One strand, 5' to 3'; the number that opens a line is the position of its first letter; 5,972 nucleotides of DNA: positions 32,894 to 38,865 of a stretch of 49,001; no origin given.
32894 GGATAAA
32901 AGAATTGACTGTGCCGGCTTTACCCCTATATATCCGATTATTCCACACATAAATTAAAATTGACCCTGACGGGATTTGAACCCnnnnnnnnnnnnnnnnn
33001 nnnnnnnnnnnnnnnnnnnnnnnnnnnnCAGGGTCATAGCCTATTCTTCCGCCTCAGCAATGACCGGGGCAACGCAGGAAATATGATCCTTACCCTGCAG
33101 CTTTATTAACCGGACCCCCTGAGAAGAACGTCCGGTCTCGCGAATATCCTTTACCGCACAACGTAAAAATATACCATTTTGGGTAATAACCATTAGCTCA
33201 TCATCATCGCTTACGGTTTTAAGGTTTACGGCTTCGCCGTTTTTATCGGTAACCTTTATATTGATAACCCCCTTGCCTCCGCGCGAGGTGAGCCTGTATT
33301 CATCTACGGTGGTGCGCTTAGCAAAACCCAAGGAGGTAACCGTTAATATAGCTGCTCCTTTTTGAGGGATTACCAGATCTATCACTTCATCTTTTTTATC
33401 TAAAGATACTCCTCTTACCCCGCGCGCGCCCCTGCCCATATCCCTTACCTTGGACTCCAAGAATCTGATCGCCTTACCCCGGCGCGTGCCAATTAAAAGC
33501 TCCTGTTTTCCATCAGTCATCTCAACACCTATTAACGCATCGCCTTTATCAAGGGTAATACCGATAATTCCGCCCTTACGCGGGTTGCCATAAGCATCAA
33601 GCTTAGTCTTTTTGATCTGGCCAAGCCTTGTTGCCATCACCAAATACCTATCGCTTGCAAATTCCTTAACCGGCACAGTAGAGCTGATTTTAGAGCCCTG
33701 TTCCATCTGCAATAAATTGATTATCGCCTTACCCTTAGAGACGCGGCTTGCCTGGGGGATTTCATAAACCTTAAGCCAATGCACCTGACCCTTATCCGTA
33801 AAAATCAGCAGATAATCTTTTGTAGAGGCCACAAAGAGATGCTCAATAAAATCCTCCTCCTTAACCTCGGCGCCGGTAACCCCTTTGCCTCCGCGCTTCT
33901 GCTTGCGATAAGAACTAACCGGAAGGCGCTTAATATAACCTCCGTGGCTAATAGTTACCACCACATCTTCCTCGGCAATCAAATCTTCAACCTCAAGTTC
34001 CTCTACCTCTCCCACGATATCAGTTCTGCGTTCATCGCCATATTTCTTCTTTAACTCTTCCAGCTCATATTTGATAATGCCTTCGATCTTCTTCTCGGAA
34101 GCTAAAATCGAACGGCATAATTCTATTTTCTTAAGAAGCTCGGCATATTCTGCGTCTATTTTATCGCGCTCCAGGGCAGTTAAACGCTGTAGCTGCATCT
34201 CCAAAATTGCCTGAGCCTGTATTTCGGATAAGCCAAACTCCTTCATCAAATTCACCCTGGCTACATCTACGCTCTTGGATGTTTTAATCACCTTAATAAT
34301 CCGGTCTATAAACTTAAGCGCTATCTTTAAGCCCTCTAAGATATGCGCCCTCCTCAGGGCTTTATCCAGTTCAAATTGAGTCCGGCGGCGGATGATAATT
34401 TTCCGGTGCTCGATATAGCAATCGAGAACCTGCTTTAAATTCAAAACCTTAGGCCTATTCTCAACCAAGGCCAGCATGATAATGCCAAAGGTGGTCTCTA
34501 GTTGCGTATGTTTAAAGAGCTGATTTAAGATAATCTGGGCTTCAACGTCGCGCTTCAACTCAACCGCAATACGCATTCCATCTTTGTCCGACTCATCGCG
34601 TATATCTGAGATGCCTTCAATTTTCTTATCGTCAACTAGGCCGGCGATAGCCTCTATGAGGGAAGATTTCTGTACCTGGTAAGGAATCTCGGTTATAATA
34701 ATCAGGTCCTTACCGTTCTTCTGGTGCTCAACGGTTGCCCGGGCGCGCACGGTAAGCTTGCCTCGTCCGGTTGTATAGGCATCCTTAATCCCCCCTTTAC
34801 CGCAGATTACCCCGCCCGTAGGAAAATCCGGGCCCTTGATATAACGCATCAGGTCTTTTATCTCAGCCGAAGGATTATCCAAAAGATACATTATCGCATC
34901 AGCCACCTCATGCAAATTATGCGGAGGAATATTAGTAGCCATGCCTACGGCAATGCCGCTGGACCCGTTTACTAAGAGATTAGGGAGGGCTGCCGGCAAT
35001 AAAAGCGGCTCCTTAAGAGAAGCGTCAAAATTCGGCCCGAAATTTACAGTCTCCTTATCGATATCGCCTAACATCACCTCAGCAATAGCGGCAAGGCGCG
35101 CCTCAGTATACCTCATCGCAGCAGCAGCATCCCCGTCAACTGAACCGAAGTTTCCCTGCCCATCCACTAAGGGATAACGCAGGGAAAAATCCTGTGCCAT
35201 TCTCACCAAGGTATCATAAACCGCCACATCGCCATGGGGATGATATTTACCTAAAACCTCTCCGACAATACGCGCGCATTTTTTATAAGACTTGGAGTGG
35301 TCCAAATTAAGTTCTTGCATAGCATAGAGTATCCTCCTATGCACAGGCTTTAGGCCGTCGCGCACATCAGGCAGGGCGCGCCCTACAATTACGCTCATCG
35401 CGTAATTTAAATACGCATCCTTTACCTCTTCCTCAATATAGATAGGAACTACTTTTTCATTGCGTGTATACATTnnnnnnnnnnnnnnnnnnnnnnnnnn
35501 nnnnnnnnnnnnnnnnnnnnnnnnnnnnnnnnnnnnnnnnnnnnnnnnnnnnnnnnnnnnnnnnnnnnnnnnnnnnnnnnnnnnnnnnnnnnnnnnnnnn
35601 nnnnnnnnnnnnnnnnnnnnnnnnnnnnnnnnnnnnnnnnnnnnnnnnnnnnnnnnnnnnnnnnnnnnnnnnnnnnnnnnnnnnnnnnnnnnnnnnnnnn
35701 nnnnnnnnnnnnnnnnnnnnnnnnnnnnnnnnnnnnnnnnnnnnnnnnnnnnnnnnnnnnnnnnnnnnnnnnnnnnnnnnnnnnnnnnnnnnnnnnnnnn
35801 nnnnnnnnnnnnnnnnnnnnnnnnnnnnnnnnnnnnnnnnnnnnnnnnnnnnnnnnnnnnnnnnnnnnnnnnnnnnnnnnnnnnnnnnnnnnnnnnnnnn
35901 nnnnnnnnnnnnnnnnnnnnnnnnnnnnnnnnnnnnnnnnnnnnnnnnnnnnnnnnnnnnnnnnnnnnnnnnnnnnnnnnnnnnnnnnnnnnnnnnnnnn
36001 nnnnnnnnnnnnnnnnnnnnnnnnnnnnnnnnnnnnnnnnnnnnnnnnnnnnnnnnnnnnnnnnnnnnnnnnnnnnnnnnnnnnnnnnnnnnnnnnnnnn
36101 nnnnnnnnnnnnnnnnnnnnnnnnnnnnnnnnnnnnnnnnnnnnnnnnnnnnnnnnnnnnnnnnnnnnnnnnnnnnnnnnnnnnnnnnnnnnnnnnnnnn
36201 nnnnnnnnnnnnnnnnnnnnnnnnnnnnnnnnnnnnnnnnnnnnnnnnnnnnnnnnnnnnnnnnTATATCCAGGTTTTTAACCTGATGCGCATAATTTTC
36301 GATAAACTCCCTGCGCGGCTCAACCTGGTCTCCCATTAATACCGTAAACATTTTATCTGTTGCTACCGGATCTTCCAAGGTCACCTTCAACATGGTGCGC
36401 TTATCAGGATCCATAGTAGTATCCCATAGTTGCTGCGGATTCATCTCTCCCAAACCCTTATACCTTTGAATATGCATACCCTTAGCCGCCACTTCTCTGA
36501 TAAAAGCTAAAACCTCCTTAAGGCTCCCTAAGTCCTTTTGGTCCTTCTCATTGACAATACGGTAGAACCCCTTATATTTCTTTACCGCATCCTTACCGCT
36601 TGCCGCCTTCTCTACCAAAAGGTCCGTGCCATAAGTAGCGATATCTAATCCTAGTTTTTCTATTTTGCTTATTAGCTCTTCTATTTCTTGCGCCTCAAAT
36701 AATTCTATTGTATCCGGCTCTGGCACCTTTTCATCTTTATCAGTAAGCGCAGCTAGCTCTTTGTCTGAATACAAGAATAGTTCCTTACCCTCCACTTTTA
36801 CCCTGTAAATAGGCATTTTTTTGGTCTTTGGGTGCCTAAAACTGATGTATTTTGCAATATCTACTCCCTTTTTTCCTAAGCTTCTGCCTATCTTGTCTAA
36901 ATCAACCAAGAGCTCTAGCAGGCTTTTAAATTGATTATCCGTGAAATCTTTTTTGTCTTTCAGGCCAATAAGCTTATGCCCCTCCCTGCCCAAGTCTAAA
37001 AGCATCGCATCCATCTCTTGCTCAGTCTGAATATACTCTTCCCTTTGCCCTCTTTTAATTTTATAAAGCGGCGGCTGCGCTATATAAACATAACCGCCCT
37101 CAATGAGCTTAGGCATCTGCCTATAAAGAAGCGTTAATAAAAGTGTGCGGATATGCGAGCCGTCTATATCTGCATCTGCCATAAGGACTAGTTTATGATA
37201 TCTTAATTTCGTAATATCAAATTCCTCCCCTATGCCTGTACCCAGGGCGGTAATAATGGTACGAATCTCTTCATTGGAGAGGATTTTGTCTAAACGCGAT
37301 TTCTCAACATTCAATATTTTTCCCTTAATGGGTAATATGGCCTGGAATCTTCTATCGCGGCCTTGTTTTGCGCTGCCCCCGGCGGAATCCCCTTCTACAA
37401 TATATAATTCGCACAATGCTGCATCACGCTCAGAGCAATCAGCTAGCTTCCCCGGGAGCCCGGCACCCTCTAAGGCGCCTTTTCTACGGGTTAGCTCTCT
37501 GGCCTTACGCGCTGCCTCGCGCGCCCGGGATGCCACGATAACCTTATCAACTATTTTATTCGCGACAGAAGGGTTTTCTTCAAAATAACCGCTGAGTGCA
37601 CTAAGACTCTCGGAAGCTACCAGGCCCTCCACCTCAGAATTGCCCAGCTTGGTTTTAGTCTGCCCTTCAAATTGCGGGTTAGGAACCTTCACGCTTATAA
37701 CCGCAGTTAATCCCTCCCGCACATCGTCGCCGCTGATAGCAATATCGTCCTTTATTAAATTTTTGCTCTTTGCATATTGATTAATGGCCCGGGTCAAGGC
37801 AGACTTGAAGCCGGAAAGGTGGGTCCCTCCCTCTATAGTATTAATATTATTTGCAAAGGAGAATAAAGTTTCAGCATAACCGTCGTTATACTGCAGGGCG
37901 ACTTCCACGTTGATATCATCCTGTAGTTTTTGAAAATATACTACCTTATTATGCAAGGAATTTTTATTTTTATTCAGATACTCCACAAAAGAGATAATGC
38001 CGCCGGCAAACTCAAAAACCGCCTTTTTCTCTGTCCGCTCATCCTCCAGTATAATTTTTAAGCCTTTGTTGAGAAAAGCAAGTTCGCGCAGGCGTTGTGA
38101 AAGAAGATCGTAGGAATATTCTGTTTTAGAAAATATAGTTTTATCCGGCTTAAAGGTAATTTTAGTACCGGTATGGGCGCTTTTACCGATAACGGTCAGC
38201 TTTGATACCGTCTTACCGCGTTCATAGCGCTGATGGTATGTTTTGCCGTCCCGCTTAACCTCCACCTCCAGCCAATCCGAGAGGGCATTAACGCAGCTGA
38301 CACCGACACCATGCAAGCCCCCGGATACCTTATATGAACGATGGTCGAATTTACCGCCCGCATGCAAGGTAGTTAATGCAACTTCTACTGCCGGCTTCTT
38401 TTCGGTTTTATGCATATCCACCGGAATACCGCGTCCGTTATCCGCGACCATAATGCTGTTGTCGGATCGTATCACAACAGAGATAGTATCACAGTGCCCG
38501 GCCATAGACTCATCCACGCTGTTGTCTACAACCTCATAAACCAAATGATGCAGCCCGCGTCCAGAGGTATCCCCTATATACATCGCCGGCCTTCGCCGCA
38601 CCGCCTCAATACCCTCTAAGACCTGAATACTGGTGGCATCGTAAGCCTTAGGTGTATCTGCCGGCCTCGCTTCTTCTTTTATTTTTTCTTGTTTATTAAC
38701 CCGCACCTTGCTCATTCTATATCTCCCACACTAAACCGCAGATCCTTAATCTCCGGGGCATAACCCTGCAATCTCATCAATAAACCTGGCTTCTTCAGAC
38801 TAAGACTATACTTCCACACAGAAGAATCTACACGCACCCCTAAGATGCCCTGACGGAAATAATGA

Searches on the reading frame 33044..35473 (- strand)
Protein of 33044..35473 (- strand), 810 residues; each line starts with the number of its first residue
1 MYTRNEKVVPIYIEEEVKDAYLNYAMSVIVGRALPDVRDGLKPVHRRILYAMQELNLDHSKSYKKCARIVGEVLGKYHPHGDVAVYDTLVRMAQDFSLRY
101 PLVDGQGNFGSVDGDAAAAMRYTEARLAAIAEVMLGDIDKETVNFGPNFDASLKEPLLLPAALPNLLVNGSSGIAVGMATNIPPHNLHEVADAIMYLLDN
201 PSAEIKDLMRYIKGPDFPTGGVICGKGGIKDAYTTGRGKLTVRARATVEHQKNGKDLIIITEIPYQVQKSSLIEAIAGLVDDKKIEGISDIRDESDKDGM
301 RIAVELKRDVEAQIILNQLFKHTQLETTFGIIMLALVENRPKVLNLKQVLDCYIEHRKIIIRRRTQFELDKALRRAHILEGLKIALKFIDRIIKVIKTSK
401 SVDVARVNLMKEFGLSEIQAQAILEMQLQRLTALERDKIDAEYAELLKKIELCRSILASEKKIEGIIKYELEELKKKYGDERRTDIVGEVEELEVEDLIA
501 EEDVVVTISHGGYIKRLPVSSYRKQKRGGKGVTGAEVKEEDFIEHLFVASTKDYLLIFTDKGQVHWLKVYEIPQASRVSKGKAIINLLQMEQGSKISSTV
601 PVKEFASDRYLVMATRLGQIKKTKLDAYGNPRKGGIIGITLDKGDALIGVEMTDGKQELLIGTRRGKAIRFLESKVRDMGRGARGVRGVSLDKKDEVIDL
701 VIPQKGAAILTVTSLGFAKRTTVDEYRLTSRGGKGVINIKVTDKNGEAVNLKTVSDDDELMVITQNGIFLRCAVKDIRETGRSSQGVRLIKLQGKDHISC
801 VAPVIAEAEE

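Call 81: search_protein_families(library=pfam, proteins=[window:33044-35473:-], max_evalue=0.00001)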
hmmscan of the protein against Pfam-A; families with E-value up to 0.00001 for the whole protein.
window:33044-35473:- (810 aa): 2 families
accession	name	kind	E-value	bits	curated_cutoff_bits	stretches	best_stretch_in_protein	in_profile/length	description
PF00521.26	DNA_topoisoIV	-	2.8e-170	567.3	31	1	32-471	1-431/432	DNA gyrase/topoisomerase IV, subunit A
PF03989.18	DNA_gyraseA_C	-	5.4e-74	243.9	27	6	503-549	1-47/48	DNA gyrase C-terminal domain, beta-propeller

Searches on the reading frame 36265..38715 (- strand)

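Call 81: search_protein_families(library=pfam, proteins=[window:36265-38715:-], max_evalue=0.00001)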
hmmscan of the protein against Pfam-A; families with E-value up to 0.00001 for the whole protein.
window:36265-38715:- (817 aa): 4 families
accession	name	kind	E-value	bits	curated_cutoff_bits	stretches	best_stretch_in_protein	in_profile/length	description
PF00204.31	DNA_gyraseB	-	7e-62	208.4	27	1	239-407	1-172/173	DNA gyrase B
PF00986.26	DNA_gyraseB_C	-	2.4e-31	108.1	29.8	1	745-806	2-63/63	DNA gyrase B subunit, carboxyl terminus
PF01751.28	Toprim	-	3.8e-18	65.9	23.1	1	436-547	1-95/96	Toprim domain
PF02518.31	HATPase_c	-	5.9e-16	59.3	26.4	1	53-191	4-108/111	Histidine kinase-, DNA gyrase B-, and HSP90-like ATPase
